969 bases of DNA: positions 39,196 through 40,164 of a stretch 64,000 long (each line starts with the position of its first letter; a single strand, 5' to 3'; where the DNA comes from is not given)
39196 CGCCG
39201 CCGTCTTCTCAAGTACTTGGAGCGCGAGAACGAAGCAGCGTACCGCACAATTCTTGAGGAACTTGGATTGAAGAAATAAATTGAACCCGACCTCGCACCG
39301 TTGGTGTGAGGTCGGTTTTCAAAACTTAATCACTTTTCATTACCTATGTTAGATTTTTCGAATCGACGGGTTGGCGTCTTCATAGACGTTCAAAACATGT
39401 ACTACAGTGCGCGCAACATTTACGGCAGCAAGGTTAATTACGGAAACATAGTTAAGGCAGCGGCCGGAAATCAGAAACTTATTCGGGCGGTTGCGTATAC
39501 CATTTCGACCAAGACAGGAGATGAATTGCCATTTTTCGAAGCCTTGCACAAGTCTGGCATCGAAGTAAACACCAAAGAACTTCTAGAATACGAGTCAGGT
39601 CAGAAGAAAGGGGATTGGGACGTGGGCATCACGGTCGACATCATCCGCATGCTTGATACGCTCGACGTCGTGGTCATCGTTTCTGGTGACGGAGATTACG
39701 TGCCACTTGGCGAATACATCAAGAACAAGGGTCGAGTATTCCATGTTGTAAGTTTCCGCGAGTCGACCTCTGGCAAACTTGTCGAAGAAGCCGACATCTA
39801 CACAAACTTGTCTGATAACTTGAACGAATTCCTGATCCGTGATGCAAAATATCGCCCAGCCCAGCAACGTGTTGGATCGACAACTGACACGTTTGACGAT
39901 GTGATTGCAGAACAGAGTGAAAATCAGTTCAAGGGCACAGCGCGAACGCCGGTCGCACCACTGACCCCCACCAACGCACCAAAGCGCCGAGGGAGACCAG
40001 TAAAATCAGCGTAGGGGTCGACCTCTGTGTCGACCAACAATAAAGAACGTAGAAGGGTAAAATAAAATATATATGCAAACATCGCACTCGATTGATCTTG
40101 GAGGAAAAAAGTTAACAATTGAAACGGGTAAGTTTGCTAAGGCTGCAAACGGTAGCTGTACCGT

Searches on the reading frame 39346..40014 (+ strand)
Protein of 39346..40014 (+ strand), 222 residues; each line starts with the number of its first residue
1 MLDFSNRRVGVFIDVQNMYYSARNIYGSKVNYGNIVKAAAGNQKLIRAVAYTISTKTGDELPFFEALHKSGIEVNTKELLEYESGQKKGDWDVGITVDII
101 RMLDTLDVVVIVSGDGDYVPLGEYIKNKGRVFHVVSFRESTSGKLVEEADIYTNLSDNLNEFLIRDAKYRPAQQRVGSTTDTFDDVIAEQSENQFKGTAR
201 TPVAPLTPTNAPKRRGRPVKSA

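Call 3: search_protein_families(library=pfam, proteins=[window:39346-40014:+], max_evalue=0.01)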
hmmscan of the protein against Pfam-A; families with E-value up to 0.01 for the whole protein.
window:39346-40014:+ (222 aa): 1 family
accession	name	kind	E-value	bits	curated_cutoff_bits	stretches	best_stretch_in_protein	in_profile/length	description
PF01936.24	NYN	-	1.4e-30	107.1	24.2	1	8-154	1-143/145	NYN domain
